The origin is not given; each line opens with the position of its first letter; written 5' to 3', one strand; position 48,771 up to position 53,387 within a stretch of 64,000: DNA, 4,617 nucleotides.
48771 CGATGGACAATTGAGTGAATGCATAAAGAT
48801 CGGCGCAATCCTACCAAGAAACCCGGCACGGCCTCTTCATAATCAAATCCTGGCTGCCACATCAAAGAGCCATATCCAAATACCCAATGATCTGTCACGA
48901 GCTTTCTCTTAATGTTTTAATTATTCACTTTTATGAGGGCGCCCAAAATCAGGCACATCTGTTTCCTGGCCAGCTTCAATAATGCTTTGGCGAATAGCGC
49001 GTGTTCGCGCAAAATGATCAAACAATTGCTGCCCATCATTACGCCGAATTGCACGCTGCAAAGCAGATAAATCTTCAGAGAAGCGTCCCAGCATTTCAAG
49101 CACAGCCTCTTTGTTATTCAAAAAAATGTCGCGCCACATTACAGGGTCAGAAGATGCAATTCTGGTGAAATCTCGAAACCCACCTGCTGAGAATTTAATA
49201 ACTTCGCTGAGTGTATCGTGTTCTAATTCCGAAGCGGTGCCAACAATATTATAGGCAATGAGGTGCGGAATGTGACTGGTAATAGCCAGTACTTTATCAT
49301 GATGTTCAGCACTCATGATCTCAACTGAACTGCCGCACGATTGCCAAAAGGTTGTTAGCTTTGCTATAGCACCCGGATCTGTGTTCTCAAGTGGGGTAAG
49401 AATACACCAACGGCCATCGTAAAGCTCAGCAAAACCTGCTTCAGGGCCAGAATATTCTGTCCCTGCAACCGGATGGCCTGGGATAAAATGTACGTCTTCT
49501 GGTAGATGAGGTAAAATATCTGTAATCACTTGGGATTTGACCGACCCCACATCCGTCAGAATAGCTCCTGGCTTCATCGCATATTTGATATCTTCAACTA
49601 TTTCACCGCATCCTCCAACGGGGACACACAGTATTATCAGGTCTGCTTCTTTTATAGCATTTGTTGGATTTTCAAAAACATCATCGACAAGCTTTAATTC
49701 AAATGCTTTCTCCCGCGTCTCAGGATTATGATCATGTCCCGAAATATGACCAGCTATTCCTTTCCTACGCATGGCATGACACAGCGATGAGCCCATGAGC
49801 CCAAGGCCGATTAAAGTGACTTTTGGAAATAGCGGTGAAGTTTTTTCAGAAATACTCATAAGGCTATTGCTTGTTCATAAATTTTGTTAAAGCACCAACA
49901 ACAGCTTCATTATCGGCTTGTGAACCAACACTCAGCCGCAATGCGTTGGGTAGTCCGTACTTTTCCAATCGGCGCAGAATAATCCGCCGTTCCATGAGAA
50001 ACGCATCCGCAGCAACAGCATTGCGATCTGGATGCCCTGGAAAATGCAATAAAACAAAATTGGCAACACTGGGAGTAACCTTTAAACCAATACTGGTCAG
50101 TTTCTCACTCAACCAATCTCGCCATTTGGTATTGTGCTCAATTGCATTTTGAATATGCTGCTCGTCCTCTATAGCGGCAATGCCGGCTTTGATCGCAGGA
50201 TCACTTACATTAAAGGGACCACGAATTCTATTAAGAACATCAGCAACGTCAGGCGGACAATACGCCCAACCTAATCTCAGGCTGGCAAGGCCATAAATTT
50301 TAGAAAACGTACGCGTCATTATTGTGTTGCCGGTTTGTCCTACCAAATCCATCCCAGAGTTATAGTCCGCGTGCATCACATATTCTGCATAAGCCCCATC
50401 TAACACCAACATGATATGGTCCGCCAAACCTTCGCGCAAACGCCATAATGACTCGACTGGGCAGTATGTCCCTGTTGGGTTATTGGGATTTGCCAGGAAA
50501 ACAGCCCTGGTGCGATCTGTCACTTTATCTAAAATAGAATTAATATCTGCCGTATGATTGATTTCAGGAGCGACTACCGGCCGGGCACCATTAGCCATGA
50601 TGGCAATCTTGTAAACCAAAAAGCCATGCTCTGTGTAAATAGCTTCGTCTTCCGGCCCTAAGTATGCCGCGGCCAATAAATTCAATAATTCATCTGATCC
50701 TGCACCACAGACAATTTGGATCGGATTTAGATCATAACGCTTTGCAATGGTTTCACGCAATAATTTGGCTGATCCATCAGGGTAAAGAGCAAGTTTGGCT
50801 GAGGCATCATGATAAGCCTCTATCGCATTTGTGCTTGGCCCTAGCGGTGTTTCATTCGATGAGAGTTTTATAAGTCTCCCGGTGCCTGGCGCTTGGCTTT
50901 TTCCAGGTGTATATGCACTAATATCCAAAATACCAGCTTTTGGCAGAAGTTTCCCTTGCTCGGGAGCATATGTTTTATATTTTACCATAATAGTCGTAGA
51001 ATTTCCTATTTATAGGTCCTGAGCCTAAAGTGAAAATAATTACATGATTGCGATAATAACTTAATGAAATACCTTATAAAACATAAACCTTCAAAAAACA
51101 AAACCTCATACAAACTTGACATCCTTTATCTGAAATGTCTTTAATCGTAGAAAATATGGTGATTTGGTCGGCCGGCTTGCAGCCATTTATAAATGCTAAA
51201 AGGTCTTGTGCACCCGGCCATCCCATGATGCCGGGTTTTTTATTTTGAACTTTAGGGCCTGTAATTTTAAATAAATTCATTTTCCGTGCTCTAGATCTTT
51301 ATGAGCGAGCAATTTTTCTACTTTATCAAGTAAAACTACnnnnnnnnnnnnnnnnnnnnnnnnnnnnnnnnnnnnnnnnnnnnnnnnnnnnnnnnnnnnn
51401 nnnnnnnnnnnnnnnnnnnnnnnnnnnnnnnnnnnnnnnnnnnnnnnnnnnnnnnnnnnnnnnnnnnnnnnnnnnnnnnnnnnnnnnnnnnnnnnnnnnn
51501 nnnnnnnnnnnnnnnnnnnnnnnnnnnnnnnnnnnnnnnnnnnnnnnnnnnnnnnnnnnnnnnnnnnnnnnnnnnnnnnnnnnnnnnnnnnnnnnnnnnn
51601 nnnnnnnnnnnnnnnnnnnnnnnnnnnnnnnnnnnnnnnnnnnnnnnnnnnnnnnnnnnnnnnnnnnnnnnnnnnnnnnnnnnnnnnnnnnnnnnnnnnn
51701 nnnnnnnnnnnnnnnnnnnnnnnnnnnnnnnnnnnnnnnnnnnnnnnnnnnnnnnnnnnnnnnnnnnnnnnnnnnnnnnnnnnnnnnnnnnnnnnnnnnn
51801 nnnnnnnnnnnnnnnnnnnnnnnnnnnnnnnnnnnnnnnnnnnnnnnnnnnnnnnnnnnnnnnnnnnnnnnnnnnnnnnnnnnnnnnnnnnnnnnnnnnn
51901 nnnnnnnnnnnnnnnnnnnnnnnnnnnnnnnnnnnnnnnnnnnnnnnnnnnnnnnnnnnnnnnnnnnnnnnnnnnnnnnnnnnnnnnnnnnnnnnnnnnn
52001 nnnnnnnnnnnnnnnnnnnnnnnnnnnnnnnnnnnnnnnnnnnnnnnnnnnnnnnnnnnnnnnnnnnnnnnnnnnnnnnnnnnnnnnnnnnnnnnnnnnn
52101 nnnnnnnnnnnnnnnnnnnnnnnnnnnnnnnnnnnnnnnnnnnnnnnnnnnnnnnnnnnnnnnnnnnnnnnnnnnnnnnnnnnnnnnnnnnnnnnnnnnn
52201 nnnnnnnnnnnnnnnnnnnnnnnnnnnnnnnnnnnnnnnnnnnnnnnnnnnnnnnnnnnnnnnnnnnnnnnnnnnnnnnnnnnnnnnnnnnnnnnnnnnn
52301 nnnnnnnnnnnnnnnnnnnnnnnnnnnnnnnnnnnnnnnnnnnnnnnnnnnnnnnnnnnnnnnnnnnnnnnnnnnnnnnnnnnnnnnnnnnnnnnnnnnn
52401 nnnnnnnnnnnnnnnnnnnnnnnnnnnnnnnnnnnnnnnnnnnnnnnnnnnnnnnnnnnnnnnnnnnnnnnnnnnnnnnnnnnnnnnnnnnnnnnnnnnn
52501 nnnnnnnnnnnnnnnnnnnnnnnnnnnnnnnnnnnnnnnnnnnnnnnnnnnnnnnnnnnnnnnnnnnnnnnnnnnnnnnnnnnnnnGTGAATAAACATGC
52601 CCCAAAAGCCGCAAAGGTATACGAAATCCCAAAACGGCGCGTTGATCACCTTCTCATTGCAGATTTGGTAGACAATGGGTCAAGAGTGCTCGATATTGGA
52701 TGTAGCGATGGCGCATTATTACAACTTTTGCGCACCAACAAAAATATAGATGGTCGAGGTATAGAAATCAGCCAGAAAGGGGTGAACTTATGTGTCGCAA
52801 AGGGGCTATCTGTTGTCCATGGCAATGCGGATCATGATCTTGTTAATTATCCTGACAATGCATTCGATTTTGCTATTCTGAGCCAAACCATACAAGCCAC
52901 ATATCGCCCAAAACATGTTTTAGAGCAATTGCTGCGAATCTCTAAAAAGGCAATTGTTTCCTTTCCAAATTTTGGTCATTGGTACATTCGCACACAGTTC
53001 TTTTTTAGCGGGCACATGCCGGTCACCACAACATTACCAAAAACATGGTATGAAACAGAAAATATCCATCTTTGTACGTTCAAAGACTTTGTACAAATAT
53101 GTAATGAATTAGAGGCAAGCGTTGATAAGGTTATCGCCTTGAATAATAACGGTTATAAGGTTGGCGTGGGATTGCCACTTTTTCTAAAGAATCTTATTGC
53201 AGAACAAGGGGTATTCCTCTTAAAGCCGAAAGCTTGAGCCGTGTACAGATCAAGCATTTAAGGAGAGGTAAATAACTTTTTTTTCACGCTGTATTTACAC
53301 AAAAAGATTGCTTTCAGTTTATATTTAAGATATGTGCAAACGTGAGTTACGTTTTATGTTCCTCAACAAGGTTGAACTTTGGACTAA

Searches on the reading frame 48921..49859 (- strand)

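Call 63: search_protein_families(library=ncbifam, proteins=[window:48921-49859:-], max_evalue=0.00001)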
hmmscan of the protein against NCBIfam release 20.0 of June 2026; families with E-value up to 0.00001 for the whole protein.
window:48921-49859:- (312 aa): 20 families
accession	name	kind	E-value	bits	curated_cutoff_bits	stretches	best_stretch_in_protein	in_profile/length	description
NF005694.0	PRK07502.1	equivalog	3.2e-154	512.7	409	1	8-311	3-306/310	prephenate/arogenate dehydrogenase family protein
NF011381.1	PRK14806.1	equivalog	3.8e-91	306.4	902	1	10-293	2-284/733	bifunctional prephenate dehydrogenase/3-phosphoshikimate 1-carboxyvinyltransferase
NF005107.0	PRK06545.1-5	equivalog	4.8e-69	233.1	414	1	13-305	4-295/367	prephenate dehydrogenase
NF006307.0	PRK08507.1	equivalog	1.2e-68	231.3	295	1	13-291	2-273/275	prephenate dehydrogenase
NF005650.0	PRK07417.1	equivalog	1e-55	189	290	1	13-295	3-280/281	prephenate/arogenate dehydrogenase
NF005106.0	PRK06545.1-4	equivalog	4.3e-54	184.2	569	1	13-293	3-283/363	prephenate dehydrogenase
NF005105.0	PRK06545.1-3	equivalog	5.9e-54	183.3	524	1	13-293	4-285/367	prephenate dehydrogenase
NF005104.0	PRK06545.1-1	equivalog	1e-47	163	713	1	13-293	4-283/366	prephenate dehydrogenase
NF005112.0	PRK06545.2-4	subfamily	6.3e-43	147.2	294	1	13-278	4-257/356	prephenate dehydrogenase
NF005111.0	PRK06545.2-3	equivalog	2.3e-42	145.3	344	1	10-276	12-270/371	prephenate dehydrogenase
NF005109.0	PRK06545.2-1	equivalog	2.1e-41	142.3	397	1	16-275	6-253/361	prephenate dehydrogenase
NF005108.0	PRK06545.1-6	equivalog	8.6e-38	130.2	327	1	12-275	11-268/321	prephenate dehydrogenase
NF005110.0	PRK06545.2-2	equivalog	1.4e-25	90.3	385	1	12-282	71-332/423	prephenate dehydrogenase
NF006409.0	PRK08655.1-3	equivalog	1e-22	81.1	310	1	16-282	6-262/290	prephenate dehydrogenase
NF006411.0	PRK08655.1-5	equivalog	1.5e-21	76.8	464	1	16-282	8-263/443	prephenate dehydrogenase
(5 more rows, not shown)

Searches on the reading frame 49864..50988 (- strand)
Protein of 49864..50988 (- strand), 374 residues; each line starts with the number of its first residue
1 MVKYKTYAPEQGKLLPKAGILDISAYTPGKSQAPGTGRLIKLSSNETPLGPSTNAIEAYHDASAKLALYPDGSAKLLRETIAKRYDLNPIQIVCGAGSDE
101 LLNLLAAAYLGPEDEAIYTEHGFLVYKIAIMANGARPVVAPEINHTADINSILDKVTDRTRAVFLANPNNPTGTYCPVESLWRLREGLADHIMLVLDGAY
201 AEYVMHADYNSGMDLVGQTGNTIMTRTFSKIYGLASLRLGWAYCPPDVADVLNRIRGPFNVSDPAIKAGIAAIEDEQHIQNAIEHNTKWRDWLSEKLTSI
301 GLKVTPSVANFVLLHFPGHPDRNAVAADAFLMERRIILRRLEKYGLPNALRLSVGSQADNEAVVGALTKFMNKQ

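Call 63: search_protein_families(library=ncbifam, proteins=[window:49864-50988:-], max_evalue=0.00001)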
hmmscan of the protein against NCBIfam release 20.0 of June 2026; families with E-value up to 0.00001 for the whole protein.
window:49864-50988:- (374 aa): 59 families (the best 25 are shown)
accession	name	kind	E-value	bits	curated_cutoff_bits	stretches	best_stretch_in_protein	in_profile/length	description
TIGR01141.1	hisC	equivalog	3.2e-86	289.4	276.55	1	19-369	3-348/349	histidinol-phosphate transaminase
NF002878.0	PRK03321.1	subfamily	2.6e-75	253.4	374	1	20-372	9-350/352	histidinol-phosphate transaminase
NF003496.0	PRK05166.1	equivalog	6.3e-68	229.2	540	1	36-371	35-370/373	histidinol-phosphate transaminase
TIGR01140.1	L_thr_O3P_dcar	equivalog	4.4e-53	180.5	290.55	1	38-367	18-330/331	threonine-phosphate decarboxylase CobD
NF006014.0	PRK08153.1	equivalog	1e-50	172.7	510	1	41-372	37-365/370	pyridoxal phosphate-dependent aminotransferase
NF006580.0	PRK09105.1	subfamily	2.4e-46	158.3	444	1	36-372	45-372/375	pyridoxal phosphate-dependent aminotransferase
NF002877.0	PRK03317.1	equivalog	4.2e-43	147.6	409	1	40-373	34-369/374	histidinol-phosphate transaminase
NF051461.1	pyoverd_PtaA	equivalog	5.6e-40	137.2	500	1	31-364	28-353/359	pyoverdine biosynthesis transaminase PtaA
NF002726.0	PRK02610.1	equivalog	1.7e-39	135.8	391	1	23-373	12-371/374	histidinol-phosphate transaminase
NF041364.1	GntC_guanitoxin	equivalog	3.4e-27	95.3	415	1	76-320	41-303/356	guanitoxin biosynthesis PLP-dependent (S)-gamma-hydroxy-L-arginine cyclodehydratase GntC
NF005915.1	PRK07908.1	equivalog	1.4e-26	93.7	360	1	56-367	31-331/332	Rv2231c family histidinol phosphate aminotransferase CobC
NF006225.0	PRK08354.1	equivalog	7.7e-25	87.9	288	1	77-370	51-315/318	putative aminotransferase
NF053748.1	bifunc_CobBC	exception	1.2e-24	86.7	950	1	51-358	494-787/797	bifunctional hydrogenobyrinic acid a,c-diamide synthase/histidinol phosphate aminotransferase CobBC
NF041091.1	asp_aminotase_Arch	equivalog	2.5e-24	85.8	550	1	75-359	67-362/376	aspartate aminotransferase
NF005021.0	PRK06425.1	equivalog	3.4e-24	85.6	353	1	55-373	24-333/335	histidinol-phosphate aminotransferase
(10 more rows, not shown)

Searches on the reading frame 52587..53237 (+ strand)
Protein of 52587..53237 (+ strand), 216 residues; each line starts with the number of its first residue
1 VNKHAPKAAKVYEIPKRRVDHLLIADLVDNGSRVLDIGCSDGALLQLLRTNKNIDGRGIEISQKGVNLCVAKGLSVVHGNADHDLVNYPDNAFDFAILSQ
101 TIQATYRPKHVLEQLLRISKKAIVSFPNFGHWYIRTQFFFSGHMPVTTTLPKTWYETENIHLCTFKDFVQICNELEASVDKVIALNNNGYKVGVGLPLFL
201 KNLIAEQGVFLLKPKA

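Call 63: search_protein_families(library=ncbifam, proteins=[window:52587-53237:+], max_evalue=0.00001)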
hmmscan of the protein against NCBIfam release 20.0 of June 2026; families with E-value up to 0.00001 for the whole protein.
window:52587-53237:+ (216 aa): 2 families
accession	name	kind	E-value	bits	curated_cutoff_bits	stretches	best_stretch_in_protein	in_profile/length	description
TIGR02081.1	metW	equivalog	1.5e-69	233.4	189.5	1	18-212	1-193/194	methionine biosynthesis protein MetW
NF045667.1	MTase_DVU1556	equivalog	1.7e-07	30.9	155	1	28-118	20-110/213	DVU_1556 family methyltransferase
